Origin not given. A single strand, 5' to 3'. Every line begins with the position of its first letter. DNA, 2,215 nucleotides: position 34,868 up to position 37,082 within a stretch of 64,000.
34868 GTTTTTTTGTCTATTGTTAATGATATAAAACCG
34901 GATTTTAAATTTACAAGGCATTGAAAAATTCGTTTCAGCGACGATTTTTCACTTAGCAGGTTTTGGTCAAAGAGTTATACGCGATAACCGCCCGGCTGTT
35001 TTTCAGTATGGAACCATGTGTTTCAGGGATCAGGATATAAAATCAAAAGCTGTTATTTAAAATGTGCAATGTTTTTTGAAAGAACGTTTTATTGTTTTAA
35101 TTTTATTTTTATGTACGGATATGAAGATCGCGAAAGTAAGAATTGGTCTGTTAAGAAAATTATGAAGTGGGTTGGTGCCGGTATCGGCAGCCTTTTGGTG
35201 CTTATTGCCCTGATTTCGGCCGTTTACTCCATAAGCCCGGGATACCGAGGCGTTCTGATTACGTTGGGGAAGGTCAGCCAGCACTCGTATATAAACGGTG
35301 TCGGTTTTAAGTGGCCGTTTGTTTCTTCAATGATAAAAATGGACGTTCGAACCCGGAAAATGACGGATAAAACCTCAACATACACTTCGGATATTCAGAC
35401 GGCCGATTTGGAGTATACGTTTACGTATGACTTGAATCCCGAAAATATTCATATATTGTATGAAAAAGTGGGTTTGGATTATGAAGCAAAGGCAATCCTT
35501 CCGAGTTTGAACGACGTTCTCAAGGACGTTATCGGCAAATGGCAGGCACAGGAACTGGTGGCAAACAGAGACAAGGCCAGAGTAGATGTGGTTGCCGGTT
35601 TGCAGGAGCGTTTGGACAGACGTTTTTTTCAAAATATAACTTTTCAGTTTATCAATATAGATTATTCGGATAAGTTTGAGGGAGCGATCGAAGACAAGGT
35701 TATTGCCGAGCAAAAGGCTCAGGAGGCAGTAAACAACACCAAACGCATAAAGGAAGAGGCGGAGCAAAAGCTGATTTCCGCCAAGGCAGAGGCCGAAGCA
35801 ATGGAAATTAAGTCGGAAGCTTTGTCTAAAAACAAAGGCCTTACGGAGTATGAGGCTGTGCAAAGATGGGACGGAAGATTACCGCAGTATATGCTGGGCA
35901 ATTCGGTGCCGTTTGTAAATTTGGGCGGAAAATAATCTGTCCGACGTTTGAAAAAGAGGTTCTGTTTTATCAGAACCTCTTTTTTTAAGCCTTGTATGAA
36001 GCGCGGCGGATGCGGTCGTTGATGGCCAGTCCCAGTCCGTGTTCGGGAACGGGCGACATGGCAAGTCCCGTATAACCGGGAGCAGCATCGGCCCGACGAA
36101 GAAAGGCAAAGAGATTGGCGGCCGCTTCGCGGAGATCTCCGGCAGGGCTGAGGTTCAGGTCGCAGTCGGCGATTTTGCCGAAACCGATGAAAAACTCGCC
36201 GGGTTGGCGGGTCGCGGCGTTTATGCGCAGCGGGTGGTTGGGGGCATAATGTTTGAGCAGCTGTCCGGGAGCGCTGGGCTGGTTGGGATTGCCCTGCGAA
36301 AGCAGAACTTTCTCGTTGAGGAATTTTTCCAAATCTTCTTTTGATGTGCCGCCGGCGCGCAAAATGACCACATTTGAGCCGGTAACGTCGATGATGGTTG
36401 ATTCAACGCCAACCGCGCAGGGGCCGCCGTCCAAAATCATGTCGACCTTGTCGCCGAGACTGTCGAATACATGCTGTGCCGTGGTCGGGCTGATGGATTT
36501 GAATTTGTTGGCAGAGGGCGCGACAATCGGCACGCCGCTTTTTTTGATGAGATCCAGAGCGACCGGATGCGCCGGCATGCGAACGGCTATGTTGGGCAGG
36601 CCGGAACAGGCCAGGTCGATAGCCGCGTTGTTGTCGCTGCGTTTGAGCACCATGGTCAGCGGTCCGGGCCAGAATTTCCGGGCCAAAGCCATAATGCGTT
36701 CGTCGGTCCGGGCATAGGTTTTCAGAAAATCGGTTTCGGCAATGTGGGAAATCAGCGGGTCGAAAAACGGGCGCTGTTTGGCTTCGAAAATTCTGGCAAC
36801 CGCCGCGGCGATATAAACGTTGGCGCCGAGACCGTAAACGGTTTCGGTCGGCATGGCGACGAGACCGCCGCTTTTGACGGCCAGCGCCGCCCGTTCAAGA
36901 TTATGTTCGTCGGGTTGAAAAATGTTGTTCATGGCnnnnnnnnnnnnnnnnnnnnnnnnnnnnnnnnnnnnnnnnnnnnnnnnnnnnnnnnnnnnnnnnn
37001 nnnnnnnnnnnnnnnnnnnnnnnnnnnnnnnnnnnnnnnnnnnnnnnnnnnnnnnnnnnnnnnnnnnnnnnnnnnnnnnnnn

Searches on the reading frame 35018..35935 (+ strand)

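Call 7: search_protein_families(library=pfam, proteins=[window:35018-35935:+], max_evalue=0.001)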
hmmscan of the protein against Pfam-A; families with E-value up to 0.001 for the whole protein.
window:35018-35935:+ (305 aa): 1 family
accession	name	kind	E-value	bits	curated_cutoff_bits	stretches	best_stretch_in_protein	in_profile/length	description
PF01145.31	Band_7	-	6.5e-27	95.2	23.6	1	71-242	2-173/176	SPFH domain / Band 7 family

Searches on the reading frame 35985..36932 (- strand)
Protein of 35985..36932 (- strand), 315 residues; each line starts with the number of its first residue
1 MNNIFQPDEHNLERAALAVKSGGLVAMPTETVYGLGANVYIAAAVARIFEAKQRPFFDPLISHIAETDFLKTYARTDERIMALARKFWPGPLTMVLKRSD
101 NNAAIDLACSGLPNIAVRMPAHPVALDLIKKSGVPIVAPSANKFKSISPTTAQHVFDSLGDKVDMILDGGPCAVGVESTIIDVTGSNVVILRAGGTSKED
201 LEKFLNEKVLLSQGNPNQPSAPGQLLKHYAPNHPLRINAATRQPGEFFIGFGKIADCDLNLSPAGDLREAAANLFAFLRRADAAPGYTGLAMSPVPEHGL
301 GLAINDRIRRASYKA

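Call 55: search_protein_families(library=pfam, proteins=[window:35985-36932:-], max_evalue=0.0001)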
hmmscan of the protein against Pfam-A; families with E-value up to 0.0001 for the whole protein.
window:35985-36932:- (315 aa): 2 families
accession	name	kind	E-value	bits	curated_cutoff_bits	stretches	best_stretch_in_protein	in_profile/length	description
PF01300.24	Sua5_yciO_yrdC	-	5.4e-56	189.3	25.1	1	19-194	3-178/178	Telomere recombination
PF03481.19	Sua5_C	-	4e-19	70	22.9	1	197-312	2-135/136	Threonylcarbamoyl-AMP synthase, C-terminal domain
